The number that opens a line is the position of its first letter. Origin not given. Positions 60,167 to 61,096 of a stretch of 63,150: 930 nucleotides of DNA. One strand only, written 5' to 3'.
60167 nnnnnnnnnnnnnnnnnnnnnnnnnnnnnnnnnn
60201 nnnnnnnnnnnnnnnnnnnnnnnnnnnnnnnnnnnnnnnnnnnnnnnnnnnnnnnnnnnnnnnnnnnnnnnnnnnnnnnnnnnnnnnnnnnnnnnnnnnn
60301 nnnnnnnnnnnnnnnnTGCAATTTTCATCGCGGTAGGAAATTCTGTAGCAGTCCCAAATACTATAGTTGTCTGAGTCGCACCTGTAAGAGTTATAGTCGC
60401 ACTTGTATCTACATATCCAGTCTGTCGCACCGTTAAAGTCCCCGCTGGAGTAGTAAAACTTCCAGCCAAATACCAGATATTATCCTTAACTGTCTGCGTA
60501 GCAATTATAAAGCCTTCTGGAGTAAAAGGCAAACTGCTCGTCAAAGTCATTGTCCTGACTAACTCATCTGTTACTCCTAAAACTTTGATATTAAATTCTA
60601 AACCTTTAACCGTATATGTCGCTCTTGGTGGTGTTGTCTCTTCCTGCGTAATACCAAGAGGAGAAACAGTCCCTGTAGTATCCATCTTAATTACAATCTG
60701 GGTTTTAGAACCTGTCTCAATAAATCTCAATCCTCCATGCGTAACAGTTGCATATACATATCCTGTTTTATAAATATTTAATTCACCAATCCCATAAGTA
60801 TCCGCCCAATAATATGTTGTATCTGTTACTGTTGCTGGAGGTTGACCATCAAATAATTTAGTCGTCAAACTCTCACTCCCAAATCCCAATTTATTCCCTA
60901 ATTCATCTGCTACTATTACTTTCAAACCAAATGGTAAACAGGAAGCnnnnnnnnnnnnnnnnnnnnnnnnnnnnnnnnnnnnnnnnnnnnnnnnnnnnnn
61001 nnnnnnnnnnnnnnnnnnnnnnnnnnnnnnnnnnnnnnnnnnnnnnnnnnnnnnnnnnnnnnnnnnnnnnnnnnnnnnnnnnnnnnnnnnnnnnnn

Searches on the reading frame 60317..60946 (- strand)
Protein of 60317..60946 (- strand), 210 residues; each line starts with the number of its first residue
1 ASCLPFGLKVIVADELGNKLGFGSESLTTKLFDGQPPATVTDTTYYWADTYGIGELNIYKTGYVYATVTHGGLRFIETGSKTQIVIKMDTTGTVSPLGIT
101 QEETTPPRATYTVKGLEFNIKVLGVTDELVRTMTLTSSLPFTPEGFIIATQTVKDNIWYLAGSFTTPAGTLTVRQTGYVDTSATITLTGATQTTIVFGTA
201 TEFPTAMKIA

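Call 67: predict_structure(alignment_id=A2)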
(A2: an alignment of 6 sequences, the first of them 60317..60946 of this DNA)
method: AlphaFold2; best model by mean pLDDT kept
length: 210 residues; sequences in the alignment: 6
mean_pLDDT: 58.7   pTM: 0.56
mean pLDDT of the five models: 58.7, 40.1, 32.6, 30.5, 28.5
residues with pLDDT >= 90: 0; 70-90: 50; 50-70: 101; < 50: 59
segments of 3 or more residues with pLDDT < 50: 1-4, 22-26, 51-53, 69-83, 88-108, 201-210
pLDDT, mean of each block of 10 residues (from residue 1): 56 64 49 60 64 53 51 47 49 36 42 60 73 71 71 79 69 67 67 67 38
secondary structure, 60 per line:
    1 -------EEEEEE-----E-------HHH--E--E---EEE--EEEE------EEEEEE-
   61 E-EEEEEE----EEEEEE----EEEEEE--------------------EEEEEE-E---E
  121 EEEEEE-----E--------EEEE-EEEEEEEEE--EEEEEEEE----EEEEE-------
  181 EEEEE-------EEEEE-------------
elements in order: E8-13 E39-41 E44-47 E54-59 E63-68 E73-78 E83-88 E109-114 E120-126 E141-144 E146-154 E157-164 E169-173 E181-185 E193-197
